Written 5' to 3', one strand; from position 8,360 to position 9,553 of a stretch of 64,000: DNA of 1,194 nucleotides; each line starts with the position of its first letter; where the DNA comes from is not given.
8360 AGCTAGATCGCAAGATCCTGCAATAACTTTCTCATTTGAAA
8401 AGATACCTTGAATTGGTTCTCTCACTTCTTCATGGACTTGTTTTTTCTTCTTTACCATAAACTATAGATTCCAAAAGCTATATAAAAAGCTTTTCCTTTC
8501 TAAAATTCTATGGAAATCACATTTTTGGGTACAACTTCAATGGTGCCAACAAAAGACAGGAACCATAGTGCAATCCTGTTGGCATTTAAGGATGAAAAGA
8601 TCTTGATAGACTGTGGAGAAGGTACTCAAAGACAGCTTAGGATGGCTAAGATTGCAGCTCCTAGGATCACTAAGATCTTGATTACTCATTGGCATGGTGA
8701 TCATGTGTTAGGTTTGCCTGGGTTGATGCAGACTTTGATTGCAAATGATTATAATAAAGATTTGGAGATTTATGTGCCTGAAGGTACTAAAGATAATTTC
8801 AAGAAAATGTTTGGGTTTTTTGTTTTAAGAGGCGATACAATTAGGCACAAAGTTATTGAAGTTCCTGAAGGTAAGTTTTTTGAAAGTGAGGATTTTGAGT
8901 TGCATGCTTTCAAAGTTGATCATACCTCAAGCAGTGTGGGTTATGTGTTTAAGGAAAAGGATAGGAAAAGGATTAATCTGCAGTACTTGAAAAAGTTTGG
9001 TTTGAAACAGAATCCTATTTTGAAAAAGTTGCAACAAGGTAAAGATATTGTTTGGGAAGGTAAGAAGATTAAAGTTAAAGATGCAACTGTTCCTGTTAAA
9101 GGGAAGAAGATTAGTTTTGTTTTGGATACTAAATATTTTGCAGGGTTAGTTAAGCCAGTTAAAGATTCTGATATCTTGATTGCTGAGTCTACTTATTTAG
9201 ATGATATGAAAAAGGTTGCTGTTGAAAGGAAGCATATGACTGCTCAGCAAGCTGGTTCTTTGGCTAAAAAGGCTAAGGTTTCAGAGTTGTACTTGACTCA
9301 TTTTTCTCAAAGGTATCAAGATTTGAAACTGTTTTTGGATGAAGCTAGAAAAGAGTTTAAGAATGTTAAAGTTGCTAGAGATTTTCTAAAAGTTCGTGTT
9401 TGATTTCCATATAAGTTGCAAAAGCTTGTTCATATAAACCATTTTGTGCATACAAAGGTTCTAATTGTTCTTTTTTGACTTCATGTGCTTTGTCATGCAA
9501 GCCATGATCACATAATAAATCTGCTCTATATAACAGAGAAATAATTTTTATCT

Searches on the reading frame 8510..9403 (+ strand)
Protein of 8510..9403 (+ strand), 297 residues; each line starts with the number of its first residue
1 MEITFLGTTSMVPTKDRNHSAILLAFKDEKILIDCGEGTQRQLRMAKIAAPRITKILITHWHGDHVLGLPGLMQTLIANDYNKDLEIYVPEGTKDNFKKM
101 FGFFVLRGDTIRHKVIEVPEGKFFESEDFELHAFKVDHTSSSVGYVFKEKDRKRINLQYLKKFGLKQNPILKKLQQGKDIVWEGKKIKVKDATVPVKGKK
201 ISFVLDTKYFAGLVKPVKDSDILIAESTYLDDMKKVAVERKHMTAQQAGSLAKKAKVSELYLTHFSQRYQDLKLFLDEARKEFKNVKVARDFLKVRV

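Call 58: search_protein_families(library=pfam, proteins=[window:8510-9403:+], max_evalue=0.001)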
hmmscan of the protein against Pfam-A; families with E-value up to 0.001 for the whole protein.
window:8510-9403:+ (297 aa): 4 families
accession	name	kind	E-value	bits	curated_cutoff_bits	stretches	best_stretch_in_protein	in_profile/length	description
PF12706.13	Lactamase_B_2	-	1.7e-22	80.4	27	2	30-154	2-136/200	Beta-lactamase superfamily domain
PF00753.33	Lactamase_B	-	3.2e-17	63.6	22.7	1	16-149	3-140/196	Metallo-beta-lactamase superfamily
PF13691.12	Lactamase_B_4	-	1.1e-08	35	27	1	11-66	4-61/63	tRNase Z endonuclease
PF23023.1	Anti-Pycsar_Apyc1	-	2.5e-06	27.6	50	1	2-91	4-91/250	Anti-Pycsar protein Apyc1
